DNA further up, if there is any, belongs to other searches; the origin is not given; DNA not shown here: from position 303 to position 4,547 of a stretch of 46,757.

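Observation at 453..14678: Co-directional four-gene locus: TIR-NTPase, FHA-NTPase-GAF-PP2C, then two giant domain-less proteins, a candidate undescribed conflict/signalling system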

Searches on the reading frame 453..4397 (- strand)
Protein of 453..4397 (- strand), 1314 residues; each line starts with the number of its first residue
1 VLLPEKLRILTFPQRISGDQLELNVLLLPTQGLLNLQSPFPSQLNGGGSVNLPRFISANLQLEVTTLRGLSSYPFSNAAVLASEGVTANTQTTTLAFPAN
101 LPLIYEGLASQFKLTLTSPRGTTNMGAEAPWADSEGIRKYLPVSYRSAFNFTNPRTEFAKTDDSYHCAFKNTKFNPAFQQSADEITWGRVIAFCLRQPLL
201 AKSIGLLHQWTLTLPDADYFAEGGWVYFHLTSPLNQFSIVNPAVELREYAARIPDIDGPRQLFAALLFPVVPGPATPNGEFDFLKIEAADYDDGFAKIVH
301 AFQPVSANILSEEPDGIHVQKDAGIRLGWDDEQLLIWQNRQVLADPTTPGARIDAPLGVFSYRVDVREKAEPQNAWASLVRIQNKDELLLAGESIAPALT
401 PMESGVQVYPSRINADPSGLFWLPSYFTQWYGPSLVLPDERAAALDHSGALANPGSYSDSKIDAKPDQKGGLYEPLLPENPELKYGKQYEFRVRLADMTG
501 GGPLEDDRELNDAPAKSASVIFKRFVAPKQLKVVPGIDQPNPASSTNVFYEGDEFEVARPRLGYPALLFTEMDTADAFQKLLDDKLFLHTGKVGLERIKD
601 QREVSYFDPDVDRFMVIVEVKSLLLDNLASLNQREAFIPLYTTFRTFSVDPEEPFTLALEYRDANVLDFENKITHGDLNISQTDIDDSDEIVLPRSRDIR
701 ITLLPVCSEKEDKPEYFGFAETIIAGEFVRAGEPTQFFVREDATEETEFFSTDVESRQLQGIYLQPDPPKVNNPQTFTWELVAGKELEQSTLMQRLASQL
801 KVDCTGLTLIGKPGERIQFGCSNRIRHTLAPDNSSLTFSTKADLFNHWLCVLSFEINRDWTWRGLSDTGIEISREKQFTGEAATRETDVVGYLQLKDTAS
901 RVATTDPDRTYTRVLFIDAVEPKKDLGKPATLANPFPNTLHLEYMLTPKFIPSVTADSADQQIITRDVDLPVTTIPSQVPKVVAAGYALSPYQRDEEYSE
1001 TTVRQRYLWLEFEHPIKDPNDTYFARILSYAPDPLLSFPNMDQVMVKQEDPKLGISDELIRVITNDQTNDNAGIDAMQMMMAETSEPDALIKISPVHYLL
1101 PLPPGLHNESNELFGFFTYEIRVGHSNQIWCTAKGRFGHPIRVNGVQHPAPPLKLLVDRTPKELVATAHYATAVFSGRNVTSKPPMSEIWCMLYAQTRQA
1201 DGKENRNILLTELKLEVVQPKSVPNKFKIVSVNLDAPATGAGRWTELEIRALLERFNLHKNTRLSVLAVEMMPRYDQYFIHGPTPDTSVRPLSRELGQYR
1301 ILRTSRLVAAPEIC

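Call 5: search_protein_families(library=pfam, proteins=[window:453-4397:-], max_evalue=0.1)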
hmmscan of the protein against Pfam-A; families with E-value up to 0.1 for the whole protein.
window:453-4397:- (1314 aa): 0 families

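Call 6: search_protein_families(library=padloc, proteins=[window:453-4397:-], max_evalue=0.1)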
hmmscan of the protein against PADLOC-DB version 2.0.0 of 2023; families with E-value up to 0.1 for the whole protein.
window:453-4397:- (1314 aa): 0 families

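Call 7: search_protein_families(library=ncbifam, proteins=[window:453-4397:-], max_evalue=0.1)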
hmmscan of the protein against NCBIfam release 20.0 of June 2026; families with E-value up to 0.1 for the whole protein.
window:453-4397:- (1314 aa): 0 families

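Call 9: search_protein_families(library=phrogs, proteins=[window:453-4397:-], max_evalue=1)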
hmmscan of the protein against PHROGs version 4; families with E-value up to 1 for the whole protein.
window:453-4397:- (1314 aa): 0 families

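Call 17: find_homologous_proteins(query=window:453-4397:-)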
Query window:453-4397:- (1314 aa): 1399 proteins with E <= 0.001 among 8000 candidates; the best 120 are listed.
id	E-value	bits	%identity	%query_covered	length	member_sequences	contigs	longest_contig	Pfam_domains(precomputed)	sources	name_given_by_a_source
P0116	0.0e+0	2712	89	100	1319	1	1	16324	-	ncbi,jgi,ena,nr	ncbi:MAG TPA: hypothetical protein VEW46_00975 [Pyrinomonadaceae bacterium]|nr:hypothetical protein 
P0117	0.0e+0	2711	89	100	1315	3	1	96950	-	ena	-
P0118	0.0e+0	2688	89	100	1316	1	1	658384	-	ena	-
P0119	0.0e+0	2621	87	100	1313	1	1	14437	-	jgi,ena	-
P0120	0.0e+0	2545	84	100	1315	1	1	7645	-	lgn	-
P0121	0.0e+0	2371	81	100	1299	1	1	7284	-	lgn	-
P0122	0.0e+0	2159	71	100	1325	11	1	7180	-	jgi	jgi:hypothetical protein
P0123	0.0e+0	2155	72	100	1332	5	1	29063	-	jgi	jgi:hypothetical protein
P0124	0.0e+0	2149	72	100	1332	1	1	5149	-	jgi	jgi:hypothetical protein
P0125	0.0e+0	2124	71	100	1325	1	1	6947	-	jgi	jgi:hypothetical protein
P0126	0.0e+0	2120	71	100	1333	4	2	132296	-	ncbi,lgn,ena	ncbi:MAG TPA: hypothetical protein VF528_19445 [Pyrinomonadaceae bacterium]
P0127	0.0e+0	2119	71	100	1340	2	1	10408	-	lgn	-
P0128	0.0e+0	2118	71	100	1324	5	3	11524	-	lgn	-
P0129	0.0e+0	2113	71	100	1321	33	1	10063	-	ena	-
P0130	0.0e+0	2111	71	100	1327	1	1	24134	-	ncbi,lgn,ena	-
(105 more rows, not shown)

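Call 70: predict_structure(alignment_id=A8)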
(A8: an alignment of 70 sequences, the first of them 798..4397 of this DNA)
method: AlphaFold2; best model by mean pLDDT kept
length: 1200 residues; sequences in the alignment: 70
mean_pLDDT: 71.1   pTM: 0.59
mean pLDDT of the five models: 71.1, 68.2, 65.5, 65.3, 63.8
residues with pLDDT >= 90: 322; 70-90: 389; 50-70: 178; < 50: 311
segments of 3 or more residues with pLDDT < 50: 139-141, 147-181, 278-282, 290-297, 301-325, 328-336, 408-438, 770-789, 974-977, 996-1003, 1025-1077, 1084-1088, 1104-1128, 1130-1200
pLDDT, mean of each block of 10 residues (from residue 1): 83 94 93 89 83 92 92 88 89 92 90 66 63 54 48 45 38 41 71 82 92 93 94 92 90 91 87 63 56 46 43 47 47 49 58 57 81 82 84 88 61 34 33 41 69 73 70 73 84 80 81 68 82 89 68 92 75 86 76 65 73 95 90 90 94 93 91 87 89 95 93 86 89 91 91 87 71 45 45 86 90 92 90 90 83 94 92 90 87 91 89 94 74 71 95 92 92 56 58 48 56 66 47 36 32 37 40 48 51 70 46 36 42 35 28 38 40 36 36 33
secondary structure, 60 per line:
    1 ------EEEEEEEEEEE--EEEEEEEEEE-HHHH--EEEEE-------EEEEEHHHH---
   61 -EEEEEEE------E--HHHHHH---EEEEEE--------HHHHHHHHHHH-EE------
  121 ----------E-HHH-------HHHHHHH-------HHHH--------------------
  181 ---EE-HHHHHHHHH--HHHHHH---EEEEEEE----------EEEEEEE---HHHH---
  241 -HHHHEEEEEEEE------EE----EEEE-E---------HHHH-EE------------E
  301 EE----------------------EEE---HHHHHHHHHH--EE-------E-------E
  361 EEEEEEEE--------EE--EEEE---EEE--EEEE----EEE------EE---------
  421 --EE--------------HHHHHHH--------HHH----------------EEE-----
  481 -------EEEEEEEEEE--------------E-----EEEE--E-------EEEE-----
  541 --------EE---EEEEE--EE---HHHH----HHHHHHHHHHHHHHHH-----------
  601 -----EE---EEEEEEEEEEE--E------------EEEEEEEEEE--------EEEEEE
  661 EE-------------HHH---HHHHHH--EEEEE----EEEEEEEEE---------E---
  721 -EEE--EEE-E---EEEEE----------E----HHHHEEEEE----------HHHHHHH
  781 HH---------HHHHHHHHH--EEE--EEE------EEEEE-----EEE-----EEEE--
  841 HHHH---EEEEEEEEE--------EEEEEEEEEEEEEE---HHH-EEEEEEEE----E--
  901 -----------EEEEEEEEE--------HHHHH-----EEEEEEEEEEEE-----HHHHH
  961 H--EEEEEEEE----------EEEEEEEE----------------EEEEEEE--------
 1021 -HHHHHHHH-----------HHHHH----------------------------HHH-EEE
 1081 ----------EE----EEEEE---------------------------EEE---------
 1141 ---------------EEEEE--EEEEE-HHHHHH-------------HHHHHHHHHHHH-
elements in order (helices of 4 or more, strands of 3 or more residues): E7-17 E20-29 H31-34 E37-41 E49-53 H54-57 E62-68 H78-83 E87-92 H101-111 H143-149 H157-160 H187-195 H198-203 E207-213 E224-230 H234-237 H242-245 E246-253 E266-269 H281-284 E300-302 E325-327 H331-340 E360-368 E381-384 E388-390 E393-396 E401-403 H439-445 E473-475 E488-497 E518-521 E532-535 E554-558 H566-569 H574-589 E611-621 E637-646 E655-662 H682-687 E690-694 E699-707 E722-724 E727-729 E735-739 H755-758 E759-763 H774-782 H792-800 E803-805 E808-810 E817-821 E827-829 E835-838 H841-844 E848-856 E865-878 E886-893 E912-920 H929-933 E939-950 H956-961 E964-971 E982-989 E1006-1012 H1022-1029 H1041-1045 E1078-1080 E1097-1101 E1129-1131 E1156-1160 E1163-1167 H1169-1174 H1188-1199

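Call 74: fold_search(model_id=the predicted structure, library=pdb)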
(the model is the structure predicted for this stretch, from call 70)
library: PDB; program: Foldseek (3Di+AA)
matches with E <= 10: 482; with E <= 0.001: 4
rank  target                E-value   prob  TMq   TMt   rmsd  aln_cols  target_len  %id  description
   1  9kuw_A                2.3e-04  0.28  0.06  0.12  28.1       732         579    9  Cryo-EM structure of dimeric APJR and two Beta-arrestins complex with small molecules (released 2025-09-17)
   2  8uh2_A                3.5e-04  0.35  0.08  0.12  46.7      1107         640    7  Complex of C3b with the inhibitor albicin (released 2024-05-08)
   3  9kuv_A                7.8e-04  0.44  0.08  0.13  31.0       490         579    8  Mechanistic insights into the versatile stoichiometry and biased signaling of the apelin receptor-arrestin complex (released 2025-09-17)
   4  7o7m_A                9.2e-04  0.15  0.07  0.06  45.4       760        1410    9  (h-alpha2M)4 native II (released 2022-04-13)
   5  2wtr_A                1.7e-03  0.44  0.07  0.18  23.3       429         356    7  Full length Arrestin2 (released 2009-09-29)
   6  7b2m_A                1.7e-03  0.41  0.08  0.12  26.1       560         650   10  Cryo-EM structure of complement C4b in complex with nanobody E3 (released 2022-03-02)
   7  4rtd                  1.7e-03  0.63  0.10  0.10  37.8       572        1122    7  Escherichia coli alpha-2-macroglobulin activated by porcine elastase (released 2015-07-15)
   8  5w0p_B                1.9e-03  0.44  0.07  0.10  23.0       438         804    7  Crystal structure of rhodopsin bound to visual arrestin determined by X-ray free electron laser (released 2017-08-09)
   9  8go8_A                2.1e-03  0.44  0.08  0.19  24.0       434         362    8  Structure of beta-arrestin1 in complex with a phosphopeptide corresponding to the human C5a anaphylatoxin chemotactic  (released 2023-05-17)
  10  8wa2_D                2.2e-03  0.10  0.08  0.07  35.3      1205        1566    8  cryo-EM structure of native mastigonemes isolated from Chlamydomonas reinhardtii at 3.0 angstrom resolution (released 2024-04-10)
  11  6sd0_A                2.5e-03  0.28  0.07  0.08  27.0       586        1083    8  Structure of beta-galactosidase from Thermotoga maritima. (released 2020-01-15)
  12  5f0m_B                2.8e-03  0.63  0.09  0.27  18.2       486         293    7  Structure of retromer VPS26-VPS35 subunits bound to SNX3 and DMT1 (SeMet labeled) (released 2016-12-07)
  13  9kux_A                2.8e-03  0.30  0.08  0.13  31.2       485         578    7  Cryo-EM structure of dimeric APJR and one Beta-arrestin complex with small molecules (released 2025-09-17)
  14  8gp3_A                3.2e-03  0.30  0.07  0.18  23.5       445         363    8  Structure of beta-arrestin1 in complex with a phosphopeptide corresponding to the human C-X-C chemokine receptor type  (released 2023-05-17)
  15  7q62_B                3.3e-03  0.20  0.08  0.12  49.0      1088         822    8  Structure of TEV cleaved A2ML1 dimer (A2ML1-TT dimer) (released 2022-04-20)
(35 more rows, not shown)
